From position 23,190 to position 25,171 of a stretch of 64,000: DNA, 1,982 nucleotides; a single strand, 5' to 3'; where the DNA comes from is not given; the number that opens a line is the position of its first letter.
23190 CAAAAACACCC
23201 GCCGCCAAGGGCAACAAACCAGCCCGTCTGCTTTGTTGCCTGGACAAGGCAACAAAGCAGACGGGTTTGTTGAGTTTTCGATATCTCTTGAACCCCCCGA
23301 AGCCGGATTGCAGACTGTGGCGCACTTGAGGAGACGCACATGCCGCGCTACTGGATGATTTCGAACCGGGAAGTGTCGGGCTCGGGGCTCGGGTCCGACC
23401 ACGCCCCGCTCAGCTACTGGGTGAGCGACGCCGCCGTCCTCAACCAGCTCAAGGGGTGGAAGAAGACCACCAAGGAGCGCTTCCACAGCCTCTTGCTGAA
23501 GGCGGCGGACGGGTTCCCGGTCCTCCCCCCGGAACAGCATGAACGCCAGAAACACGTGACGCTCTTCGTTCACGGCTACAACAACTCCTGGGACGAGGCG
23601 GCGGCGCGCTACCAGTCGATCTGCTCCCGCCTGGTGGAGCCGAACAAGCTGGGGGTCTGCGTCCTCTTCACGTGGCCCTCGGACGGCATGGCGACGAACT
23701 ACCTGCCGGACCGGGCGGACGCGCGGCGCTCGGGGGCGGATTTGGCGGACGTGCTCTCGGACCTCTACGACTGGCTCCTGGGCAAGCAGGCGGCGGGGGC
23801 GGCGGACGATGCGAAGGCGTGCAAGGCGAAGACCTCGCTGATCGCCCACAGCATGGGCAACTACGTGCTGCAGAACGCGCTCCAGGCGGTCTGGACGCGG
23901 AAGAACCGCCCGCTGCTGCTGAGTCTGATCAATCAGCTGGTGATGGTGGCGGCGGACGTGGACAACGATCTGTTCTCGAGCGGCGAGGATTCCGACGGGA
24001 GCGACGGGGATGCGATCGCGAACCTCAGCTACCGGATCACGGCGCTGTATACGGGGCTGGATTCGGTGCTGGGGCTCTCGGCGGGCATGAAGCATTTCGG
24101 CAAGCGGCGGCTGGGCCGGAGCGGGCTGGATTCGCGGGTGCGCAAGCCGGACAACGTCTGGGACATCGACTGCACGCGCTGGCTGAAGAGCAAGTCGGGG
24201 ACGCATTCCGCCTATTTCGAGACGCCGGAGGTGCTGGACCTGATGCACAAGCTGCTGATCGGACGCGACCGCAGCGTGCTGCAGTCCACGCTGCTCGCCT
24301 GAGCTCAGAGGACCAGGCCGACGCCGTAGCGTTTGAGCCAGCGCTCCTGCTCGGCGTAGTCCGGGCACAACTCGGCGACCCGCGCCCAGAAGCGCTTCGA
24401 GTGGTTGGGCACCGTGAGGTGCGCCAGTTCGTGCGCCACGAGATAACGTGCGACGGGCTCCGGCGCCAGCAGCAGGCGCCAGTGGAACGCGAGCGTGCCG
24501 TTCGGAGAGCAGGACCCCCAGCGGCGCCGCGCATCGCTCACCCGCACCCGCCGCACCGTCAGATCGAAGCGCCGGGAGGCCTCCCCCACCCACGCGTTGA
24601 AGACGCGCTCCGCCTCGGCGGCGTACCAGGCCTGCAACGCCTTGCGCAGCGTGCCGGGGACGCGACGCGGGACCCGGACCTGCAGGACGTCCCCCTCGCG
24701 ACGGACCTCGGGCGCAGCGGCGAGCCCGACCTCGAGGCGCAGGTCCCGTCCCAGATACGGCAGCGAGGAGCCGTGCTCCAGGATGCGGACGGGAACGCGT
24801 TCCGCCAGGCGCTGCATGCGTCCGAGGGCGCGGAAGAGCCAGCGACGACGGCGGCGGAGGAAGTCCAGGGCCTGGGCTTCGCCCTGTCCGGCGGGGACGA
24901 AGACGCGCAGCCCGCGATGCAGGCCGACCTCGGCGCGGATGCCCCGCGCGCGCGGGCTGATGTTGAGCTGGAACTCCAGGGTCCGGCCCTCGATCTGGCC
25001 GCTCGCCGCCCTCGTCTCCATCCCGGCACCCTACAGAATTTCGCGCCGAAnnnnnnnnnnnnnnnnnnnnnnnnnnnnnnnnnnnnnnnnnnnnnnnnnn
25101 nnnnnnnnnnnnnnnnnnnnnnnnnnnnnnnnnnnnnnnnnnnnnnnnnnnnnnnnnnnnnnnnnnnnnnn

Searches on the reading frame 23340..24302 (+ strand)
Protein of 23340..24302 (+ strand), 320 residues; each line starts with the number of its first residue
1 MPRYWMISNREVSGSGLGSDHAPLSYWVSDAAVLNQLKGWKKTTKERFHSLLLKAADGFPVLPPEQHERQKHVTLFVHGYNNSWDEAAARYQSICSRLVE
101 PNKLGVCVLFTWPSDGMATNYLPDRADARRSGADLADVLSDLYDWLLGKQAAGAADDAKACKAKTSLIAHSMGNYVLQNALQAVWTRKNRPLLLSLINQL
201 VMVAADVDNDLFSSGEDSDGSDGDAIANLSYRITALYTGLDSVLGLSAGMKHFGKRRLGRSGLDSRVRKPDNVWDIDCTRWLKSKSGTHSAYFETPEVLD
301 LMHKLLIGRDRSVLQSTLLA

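Call 103: search_protein_families(library=pfam, proteins=[window:23340-24302:+], max_evalue=0.001)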
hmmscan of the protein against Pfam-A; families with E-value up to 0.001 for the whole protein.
window:23340-24302:+ (320 aa): 2 families
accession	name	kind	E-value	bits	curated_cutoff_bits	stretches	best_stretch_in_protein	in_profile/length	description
PF05990.18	DUF900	-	4.5e-28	98.7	20.5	1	67-299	15-225/232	Alpha/beta hydrolase of unknown function (DUF900)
PF12697.13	Abhydrolase_6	-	3.1e-05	25.2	26.3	1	75-218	2-94/217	Alpha/beta hydrolase family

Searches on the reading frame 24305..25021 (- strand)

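Call 103: search_protein_families(library=pfam, proteins=[window:24305-25021:-], max_evalue=0.001)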
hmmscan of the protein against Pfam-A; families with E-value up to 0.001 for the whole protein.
window:24305-25021:- (238 aa): 1 family
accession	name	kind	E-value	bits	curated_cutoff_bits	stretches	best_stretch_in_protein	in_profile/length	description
PF01863.23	YgjP-like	-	7.8e-52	176.7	26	1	33-231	8-206/207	YgjP-like, metallopeptidase domain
